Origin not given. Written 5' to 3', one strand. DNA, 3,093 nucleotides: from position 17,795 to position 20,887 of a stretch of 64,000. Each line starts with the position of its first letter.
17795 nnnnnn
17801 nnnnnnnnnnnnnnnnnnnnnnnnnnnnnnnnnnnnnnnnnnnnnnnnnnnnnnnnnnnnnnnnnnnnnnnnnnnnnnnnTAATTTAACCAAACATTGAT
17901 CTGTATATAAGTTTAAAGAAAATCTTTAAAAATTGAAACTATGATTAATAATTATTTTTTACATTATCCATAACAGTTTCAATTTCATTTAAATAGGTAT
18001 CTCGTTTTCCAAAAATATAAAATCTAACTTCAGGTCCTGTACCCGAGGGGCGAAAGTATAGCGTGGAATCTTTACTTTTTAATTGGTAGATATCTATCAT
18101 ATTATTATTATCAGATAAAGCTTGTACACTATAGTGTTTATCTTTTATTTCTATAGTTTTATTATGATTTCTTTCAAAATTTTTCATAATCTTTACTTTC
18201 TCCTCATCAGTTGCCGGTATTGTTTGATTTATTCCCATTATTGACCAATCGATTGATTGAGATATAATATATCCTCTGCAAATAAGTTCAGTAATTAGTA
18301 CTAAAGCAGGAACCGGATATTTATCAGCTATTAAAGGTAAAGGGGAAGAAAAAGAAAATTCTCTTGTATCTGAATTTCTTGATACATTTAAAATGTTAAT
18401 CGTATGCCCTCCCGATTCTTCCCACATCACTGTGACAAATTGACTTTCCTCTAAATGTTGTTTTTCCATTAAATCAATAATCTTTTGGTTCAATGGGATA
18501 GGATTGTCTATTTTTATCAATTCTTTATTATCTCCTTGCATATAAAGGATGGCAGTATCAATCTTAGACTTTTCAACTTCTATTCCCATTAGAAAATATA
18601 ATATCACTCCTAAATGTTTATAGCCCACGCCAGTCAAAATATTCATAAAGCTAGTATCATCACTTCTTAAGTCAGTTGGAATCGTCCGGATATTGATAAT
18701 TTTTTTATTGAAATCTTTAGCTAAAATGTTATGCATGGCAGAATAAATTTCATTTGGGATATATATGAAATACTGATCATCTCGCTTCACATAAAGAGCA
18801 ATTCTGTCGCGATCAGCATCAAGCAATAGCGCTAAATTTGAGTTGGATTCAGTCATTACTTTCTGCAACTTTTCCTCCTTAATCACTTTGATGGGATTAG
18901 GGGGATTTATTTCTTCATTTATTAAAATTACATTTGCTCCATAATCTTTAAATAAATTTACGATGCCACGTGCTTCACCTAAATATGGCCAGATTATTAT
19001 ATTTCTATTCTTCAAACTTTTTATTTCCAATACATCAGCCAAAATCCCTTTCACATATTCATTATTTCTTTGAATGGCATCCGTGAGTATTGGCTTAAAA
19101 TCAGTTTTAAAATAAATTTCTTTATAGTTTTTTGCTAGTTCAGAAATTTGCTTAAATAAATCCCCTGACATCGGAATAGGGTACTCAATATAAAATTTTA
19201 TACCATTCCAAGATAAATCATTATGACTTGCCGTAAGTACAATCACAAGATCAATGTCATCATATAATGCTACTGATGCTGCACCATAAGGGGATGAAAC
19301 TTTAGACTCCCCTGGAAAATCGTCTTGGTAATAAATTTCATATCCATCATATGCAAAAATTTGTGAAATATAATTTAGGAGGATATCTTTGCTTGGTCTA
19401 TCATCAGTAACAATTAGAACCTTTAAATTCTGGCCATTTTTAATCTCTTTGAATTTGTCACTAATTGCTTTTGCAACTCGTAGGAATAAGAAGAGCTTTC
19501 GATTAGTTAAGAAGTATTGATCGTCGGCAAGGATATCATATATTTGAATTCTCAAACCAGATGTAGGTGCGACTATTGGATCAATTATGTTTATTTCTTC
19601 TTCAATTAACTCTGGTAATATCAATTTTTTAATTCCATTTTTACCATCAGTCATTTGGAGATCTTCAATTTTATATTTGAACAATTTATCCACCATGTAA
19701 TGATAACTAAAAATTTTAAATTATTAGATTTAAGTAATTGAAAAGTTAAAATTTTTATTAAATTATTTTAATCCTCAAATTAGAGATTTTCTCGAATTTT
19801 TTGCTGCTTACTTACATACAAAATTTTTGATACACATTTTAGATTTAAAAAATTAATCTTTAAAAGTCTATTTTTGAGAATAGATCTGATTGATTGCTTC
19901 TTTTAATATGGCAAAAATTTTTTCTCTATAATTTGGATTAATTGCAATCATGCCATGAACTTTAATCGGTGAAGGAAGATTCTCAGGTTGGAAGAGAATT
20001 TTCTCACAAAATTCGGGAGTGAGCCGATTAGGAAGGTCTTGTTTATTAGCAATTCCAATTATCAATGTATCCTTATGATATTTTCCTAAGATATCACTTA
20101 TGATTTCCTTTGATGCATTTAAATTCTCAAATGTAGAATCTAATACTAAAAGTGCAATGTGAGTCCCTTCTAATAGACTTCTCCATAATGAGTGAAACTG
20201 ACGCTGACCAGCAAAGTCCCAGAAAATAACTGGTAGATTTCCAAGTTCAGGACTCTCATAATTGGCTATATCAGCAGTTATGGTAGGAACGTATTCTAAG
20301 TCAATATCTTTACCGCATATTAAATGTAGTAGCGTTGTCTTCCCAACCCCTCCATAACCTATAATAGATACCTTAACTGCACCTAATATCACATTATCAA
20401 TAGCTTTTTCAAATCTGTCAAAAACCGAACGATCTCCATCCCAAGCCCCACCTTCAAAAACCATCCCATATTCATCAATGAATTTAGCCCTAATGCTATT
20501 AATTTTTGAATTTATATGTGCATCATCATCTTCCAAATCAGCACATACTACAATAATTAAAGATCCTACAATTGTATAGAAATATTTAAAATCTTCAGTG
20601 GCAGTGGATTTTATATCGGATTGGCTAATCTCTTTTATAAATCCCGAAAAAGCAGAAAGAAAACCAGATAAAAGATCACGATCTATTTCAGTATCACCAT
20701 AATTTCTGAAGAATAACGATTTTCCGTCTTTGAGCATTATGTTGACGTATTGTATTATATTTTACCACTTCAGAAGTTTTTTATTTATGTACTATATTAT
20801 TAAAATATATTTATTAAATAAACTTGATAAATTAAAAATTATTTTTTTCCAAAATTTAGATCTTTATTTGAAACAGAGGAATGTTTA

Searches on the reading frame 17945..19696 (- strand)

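Call 64: search_protein_families(library=padloc, proteins=[window:17945-19696:-], max_evalue=0.001)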
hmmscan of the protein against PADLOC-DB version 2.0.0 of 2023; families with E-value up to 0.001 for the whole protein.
window:17945-19696:- (583 aa): 0 families

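Call 65: search_protein_families(library=pfam, proteins=[window:17945-19696:-], max_evalue=0.0001)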
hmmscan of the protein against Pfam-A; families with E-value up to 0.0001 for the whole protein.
window:17945-19696:- (583 aa): 2 families
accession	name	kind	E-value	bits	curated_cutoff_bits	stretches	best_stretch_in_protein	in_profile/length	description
PF02878.22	PGM_PMM_I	-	7.9e-12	45.5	22.5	1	71-193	23-136/138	Phosphoglucomutase/phosphomannomutase, alpha/beta/alpha domain I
PF02879.22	PGM_PMM_II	-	2.8e-05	25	29.3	1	213-302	2-99/103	Phosphoglucomutase/phosphomannomutase, alpha/beta/alpha domain II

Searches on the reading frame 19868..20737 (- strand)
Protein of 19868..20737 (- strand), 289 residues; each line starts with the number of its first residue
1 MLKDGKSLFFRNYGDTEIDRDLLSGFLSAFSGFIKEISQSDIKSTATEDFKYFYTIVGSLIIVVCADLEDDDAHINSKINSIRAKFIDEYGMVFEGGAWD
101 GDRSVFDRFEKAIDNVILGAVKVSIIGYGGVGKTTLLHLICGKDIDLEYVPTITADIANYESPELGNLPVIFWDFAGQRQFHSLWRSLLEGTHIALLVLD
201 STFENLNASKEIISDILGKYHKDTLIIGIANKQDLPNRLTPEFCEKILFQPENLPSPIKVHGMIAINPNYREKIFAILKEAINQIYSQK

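Call 64: search_protein_families(library=padloc, proteins=[window:19868-20737:-], max_evalue=0.001)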
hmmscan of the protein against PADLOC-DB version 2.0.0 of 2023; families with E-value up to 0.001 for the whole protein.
window:19868-20737:- (289 aa): 0 families

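Call 65: search_protein_families(library=pfam, proteins=[window:19868-20737:-], max_evalue=0.0001)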
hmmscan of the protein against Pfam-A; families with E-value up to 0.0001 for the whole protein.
window:19868-20737:- (289 aa): 4 families
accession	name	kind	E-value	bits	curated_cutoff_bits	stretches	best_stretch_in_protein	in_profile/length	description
PF08477.19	Roc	-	5.7e-16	59.3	27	1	122-234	1-119/119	Ras of Complex, Roc, domain of DAPkinase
PF00025.27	Arf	-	2.7e-14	53.5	22.3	1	121-251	15-143/174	ADP-ribosylation factor family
PF00071.28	Ras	-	1.4e-12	47.9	21.6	1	122-237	1-118/162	Ras family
PF01926.29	MMR_HSR1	-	9e-09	35.9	21.9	1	122-232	1-113/113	50S ribosome-binding GTPase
